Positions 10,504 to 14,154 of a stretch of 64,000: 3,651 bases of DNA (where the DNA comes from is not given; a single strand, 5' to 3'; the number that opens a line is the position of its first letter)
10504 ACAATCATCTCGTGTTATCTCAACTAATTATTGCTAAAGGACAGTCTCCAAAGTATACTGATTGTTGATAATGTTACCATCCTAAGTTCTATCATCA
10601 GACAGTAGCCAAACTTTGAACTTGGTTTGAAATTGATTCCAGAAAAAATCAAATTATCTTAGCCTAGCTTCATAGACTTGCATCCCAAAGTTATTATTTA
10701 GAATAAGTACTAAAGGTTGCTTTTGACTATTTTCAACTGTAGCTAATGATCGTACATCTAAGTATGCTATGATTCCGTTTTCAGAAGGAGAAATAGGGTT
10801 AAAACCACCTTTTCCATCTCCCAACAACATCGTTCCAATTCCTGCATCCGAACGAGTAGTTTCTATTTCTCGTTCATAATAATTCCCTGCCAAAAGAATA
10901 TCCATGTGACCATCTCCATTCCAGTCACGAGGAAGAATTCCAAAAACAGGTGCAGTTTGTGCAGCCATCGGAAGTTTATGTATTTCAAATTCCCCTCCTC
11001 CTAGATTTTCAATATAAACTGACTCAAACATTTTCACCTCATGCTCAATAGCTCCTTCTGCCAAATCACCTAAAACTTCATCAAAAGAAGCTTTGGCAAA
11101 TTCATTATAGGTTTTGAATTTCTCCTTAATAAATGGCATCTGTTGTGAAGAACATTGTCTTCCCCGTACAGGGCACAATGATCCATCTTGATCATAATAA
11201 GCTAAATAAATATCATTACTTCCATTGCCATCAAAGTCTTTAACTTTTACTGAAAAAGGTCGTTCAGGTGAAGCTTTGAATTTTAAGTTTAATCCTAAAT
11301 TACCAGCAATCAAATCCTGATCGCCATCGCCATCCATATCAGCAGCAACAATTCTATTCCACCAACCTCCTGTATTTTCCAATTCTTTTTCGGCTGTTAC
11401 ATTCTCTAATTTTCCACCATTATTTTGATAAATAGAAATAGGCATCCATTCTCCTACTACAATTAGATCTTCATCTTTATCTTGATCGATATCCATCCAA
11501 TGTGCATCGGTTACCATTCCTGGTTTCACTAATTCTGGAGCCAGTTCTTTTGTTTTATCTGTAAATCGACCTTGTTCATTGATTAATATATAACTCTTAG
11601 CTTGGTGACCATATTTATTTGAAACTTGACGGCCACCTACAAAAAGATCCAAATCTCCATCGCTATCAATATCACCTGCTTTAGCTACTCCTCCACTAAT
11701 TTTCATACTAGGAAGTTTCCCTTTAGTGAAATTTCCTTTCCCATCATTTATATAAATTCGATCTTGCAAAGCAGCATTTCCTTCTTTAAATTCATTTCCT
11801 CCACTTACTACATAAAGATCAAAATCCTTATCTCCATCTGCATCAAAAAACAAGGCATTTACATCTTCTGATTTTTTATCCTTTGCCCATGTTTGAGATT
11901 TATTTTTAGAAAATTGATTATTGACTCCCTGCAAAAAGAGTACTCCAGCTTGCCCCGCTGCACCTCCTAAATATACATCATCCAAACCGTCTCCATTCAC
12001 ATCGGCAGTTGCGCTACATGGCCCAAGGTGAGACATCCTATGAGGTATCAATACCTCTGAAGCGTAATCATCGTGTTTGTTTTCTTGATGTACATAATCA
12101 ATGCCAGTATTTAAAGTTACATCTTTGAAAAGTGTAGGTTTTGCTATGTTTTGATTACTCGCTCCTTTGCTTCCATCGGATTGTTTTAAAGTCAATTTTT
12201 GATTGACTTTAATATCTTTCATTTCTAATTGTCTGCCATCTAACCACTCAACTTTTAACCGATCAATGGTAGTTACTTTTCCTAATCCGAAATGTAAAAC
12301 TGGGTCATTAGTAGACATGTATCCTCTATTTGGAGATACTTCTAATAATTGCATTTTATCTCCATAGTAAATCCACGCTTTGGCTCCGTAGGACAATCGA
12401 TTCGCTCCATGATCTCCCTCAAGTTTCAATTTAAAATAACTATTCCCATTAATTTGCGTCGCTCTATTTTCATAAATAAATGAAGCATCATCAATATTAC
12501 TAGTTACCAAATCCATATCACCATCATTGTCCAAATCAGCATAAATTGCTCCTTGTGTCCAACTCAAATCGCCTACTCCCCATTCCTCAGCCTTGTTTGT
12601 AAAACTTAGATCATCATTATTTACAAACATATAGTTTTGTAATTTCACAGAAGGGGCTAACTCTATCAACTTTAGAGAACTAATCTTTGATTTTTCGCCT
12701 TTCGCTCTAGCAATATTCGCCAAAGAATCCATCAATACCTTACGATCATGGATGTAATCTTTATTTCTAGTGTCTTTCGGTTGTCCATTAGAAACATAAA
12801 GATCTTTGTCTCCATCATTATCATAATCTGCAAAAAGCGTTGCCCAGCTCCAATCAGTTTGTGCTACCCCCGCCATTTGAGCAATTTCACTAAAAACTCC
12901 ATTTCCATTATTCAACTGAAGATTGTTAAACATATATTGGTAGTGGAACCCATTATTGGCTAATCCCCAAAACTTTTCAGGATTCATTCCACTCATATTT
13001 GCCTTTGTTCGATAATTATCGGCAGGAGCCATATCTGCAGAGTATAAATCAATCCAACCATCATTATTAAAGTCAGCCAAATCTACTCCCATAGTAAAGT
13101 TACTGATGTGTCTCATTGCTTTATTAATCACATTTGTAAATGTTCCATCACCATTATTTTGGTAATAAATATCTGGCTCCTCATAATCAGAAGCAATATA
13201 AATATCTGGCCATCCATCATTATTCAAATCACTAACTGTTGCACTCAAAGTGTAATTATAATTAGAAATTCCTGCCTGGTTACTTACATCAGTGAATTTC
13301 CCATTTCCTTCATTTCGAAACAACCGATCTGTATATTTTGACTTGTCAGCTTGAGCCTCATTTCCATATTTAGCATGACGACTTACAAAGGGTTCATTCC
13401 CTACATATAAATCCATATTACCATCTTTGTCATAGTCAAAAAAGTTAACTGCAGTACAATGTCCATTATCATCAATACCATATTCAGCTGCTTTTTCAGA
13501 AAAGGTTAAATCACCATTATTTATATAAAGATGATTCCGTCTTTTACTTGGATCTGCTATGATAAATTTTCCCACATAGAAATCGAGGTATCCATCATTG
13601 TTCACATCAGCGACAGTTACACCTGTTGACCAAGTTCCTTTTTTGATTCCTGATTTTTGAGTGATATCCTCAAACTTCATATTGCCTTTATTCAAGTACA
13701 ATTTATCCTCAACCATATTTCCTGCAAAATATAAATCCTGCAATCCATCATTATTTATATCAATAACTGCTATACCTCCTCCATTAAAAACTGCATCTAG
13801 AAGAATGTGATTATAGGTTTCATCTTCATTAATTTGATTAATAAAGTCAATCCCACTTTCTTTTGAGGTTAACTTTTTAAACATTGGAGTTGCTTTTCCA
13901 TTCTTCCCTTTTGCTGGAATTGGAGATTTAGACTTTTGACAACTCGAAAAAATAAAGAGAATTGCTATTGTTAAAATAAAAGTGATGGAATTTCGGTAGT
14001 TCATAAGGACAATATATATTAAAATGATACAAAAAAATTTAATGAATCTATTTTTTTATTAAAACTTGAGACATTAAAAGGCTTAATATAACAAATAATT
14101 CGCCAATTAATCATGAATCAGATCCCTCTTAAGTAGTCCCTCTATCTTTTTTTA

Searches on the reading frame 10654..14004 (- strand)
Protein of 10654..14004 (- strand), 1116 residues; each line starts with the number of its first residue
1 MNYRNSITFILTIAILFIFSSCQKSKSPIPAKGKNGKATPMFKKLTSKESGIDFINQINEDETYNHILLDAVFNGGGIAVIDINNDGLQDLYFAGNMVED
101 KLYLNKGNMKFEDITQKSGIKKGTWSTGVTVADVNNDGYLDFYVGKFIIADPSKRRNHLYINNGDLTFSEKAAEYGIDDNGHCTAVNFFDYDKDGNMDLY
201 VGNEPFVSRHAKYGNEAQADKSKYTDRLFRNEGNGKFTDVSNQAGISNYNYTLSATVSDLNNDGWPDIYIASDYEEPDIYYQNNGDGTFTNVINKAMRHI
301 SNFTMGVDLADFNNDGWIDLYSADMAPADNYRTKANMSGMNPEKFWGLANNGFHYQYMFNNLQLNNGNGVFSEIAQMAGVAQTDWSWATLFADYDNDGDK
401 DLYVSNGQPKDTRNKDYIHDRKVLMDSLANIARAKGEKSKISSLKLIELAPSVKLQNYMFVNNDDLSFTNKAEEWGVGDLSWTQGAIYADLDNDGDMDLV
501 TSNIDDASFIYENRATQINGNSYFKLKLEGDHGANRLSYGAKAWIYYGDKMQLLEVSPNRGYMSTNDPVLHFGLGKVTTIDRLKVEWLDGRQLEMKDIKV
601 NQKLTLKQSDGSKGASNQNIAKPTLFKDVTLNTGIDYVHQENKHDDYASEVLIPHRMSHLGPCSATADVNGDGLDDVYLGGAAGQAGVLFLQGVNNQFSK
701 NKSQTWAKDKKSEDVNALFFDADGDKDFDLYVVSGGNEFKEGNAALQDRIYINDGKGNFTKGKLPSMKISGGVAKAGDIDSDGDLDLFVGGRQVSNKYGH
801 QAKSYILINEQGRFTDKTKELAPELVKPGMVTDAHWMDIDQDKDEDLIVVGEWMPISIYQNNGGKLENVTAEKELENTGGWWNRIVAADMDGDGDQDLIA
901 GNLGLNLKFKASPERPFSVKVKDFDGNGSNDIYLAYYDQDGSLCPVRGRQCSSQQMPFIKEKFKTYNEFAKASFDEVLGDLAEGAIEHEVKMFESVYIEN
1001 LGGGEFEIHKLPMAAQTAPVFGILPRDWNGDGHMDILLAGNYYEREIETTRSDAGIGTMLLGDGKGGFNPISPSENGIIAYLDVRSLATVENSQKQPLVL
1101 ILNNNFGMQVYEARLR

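Call 33: find_related_loci(query=window:10654-14004:-, collection=genome_contigs, flank=10000)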
Query window:10654-14004:- (1116 aa) in genome_contigs; peptide patterns used: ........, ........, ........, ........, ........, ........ (x = any residue, [..] = any of these).
346 stretches matched a pattern; 339 encode a relative of the query (tblastn E <= 1e-3); the best 80 are kept; 80 distinct loci.
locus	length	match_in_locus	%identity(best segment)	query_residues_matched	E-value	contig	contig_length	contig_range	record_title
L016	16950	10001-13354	88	1-1116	0e+0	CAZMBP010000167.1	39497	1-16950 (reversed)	MAG TPA_asm: uncultured Saprospiraceae bacterium isolate SRP182702_co1_307 genome assembly, contig: k141_2540657, whole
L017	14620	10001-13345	83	1-1114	0e+0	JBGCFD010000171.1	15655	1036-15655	MAG: Saprospiraceae bacterium isolate SGMAG-30 contig172, whole genome shotgun sequence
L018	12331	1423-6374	89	1-1114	0e+0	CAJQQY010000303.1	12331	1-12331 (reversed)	MAG: uncultured Saprospiraceae bacterium isolate 3_20180529_Bin_METABAT_102_1 genome assembly, contig: c_000001280331, w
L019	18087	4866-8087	70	40-1112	0e+0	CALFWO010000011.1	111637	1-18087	MAG: uncultured Saprospiraceae bacterium isolate H4_Bin_Bin_21_sub_1 genome assembly, contig: c_000002899757, whole geno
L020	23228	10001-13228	60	41-1112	0e+0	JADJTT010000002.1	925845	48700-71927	MAG: Saprospirales bacterium isolate Hirt_18-Q3-R61-65_BAT3C.578 tig00001500-10-9248040, whole genome shotgun sequence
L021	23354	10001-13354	59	2-1116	0e+0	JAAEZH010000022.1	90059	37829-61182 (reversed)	MAG: Bacteroidetes bacterium isolate P03SST1bin.21 NODE_169_length_90059_cov_7.69017, whole genome shotgun sequence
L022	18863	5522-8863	76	1-1114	0e+0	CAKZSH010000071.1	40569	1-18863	MAG: uncultured Saprospiraceae bacterium isolate L1_Bin_METABAT__150_1 genome assembly, contig: c_000000559662, whole ge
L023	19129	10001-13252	49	5-1104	0e+0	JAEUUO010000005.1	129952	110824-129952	MAG: Saprospiraceae bacterium isolate new MAG-357 k141_1999241, whole genome shotgun sequence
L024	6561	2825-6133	47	4-1112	0e+0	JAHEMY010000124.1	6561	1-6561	MAG: Flavobacteriaceae bacterium isolate Ww86 NODE_33280_length_6561_cov_4.137578, whole genome shotgun sequence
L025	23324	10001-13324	46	9-1116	0e+0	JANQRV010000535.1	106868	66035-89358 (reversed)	MAG: Saprospiraceae bacterium isolate IP29b_bin.78 k99_2409060, whole genome shotgun sequence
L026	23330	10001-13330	47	2-1110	0e+0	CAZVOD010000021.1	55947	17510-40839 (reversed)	MAG TPA_asm: uncultured Saprospiraceae bacterium isolate SRP141376_co5_36 genome assembly, contig: NODE_1239_length_5594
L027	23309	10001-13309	47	4-1111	0e+0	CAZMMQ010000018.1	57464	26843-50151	MAG TPA_asm: uncultured Saprospiraceae bacterium isolate binchicken_co385_115 genome assembly, contig: NODE_224_length_5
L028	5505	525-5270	48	1-1104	0e+0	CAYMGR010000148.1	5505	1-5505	MAG TPA_asm: uncultured Saprospiraceae bacterium isolate SRP173033_co1_379 genome assembly, contig: NODE_40951_length_55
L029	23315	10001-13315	47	1-1110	0e+0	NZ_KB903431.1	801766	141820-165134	Flexithrix dorotheae DSM 6795 A3EMDRAFT_scaffold_1.2, whole genome shotgun sequence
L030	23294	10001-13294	46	3-1104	0e+0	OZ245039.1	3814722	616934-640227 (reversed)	MAG: Flavobacteriaceae bacterium isolate d8e1b484-739c-4048-9d9d-3c35bf359c22 genome assembly, chromosome: 1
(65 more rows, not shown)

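Call 65: search_protein_families(library=pfam, proteins=[L017:5343-5912:+, L017:5951-7012:+], max_evalue=0.01)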
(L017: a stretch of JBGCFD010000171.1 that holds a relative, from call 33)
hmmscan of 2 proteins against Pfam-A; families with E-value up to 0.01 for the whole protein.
L017:5343-5912:+ (189 aa): 0 families

L017:5951-7012:+ (353 aa): 1 family
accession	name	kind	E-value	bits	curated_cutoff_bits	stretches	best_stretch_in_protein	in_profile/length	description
PF13650.11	Asp_protease_2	-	8.2e-07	30.1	24.3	0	38-130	2-89/90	Aspartyl protease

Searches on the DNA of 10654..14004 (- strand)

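Call 66: search_rna_families(sources=[L005, L012, L017, L009, L010, L015, L014, L016, L018, L022], threshold=gathering)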
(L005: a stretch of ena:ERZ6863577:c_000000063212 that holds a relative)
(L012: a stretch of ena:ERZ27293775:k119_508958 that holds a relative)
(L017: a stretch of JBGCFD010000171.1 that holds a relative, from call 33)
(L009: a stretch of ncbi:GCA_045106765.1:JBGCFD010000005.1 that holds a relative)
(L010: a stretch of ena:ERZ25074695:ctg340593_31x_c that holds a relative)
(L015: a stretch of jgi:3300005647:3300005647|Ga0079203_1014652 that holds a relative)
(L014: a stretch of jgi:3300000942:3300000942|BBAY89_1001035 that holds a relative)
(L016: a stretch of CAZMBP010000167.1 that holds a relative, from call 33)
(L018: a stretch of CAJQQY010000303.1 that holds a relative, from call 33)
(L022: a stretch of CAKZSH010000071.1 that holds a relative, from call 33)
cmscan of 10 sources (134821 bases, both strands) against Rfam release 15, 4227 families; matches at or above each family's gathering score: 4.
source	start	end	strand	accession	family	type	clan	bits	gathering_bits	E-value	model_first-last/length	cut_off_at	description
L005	6230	6265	+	RF02914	DUF805b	Cis-reg;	CL00115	46.1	35.6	1.3e-09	1-35/35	no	DUF805b RNA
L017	5283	5318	+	RF02914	DUF805b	Cis-reg;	CL00115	44.3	35.6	5.5e-09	1-35/35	no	DUF805b RNA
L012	2900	2935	+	RF02914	DUF805b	Cis-reg;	CL00115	43.7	35.6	8.4e-09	1-35/35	no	DUF805b RNA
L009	5136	5172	+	RF02914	DUF805b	Cis-reg;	CL00115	36.9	35.6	1.7e-06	1-35/35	no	DUF805b RNA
